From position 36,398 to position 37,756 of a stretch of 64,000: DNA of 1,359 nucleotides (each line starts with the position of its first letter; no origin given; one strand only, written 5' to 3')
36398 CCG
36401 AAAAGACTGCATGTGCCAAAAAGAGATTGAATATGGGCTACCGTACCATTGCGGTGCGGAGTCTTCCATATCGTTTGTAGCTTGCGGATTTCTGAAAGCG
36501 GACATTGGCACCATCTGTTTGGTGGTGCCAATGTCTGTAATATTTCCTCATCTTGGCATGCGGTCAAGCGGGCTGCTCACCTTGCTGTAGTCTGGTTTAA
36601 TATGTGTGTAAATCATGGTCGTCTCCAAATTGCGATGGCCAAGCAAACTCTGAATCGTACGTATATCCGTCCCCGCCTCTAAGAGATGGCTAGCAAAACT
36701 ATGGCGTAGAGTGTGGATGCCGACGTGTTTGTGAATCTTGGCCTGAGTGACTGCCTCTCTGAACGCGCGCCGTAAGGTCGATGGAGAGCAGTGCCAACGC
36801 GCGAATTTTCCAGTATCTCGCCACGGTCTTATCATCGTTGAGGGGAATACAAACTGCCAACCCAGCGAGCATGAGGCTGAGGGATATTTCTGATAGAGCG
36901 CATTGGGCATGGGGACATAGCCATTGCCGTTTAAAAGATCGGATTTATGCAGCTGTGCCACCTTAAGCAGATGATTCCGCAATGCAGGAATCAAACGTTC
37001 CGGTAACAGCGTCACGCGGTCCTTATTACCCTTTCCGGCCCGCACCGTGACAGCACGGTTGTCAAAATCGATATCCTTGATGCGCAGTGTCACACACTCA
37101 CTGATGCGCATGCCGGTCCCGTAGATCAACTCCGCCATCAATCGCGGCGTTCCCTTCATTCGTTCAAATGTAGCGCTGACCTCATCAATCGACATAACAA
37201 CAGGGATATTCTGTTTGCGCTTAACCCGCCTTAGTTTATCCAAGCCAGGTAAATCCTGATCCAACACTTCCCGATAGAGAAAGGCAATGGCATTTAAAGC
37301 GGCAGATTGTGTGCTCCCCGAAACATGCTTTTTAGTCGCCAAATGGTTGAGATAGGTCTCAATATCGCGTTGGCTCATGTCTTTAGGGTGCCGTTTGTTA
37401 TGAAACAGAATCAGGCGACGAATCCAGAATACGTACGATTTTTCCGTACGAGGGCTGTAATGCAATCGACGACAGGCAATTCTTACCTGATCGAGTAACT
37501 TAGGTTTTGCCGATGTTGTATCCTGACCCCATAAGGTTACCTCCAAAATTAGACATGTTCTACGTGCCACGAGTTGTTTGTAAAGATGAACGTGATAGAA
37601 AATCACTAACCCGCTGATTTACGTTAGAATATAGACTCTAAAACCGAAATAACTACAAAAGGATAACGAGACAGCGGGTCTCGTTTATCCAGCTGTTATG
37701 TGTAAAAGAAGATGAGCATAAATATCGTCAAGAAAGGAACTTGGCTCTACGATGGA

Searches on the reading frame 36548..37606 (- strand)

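Call 53: search_protein_families(library=ncbifam, proteins=[window:36548-37606:-], max_evalue=0.01)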
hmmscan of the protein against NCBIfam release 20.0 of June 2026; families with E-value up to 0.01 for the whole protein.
window:36548-37606:- (352 aa): 12 families
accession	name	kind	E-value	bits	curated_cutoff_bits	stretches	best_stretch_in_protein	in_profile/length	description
TIGR02249.1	integrase_gron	subfamily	2.5e-119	398.3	265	1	37-350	1-315/315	integron integrase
NF011946.0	PRK15417.1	equivalog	2.3e-86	290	435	1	36-351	15-331/337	integron integrase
NF040815.2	recomb_XerA_Arch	equivalog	3.7e-52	177.5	220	2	49-216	11-175/263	site-specific tyrosine recombinase/integron integrase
TIGR02224.1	recomb_XerC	equivalog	6.6e-44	150.5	335.15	2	274-337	215-278/295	tyrosine recombinase XerC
TIGR02225.1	recomb_XerD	equivalog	1.4e-43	149.3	329.6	2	50-218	13-189/290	site-specific tyrosine recombinase XerD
NF001399.0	PRK00283.1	subfamily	3.4e-40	138.2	279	1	69-338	43-285/300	tyrosine recombinase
NF002331.0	PRK01287.1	subfamily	1.8e-32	112.7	371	2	46-215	38-225/365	site-specific tyrosine recombinase XerC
NF003462.0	PRK05084.1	equivalog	2.1e-17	62.9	267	2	293-342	301-350/360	tyrosine recombinase XerS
NF007371.0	PRK09871.1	subfamily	1.7e-11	44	222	1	280-335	118-173/198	tyrosine-type DNA invertase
NF007370.0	PRK09870.1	subfamily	2.1e-11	43.8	221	1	287-335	130-178/200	tyrosine-type DNA invertase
NF040693.1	recomb_GmtY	equivalog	1.7e-08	34.1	340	1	279-337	371-433/441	gamma-mobile-trio recombinase GmtY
NF002685.0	PRK02436.1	equivalog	2.6e-08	34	178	1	51-216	15-174/245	site-specific tyrosine recombinase XerD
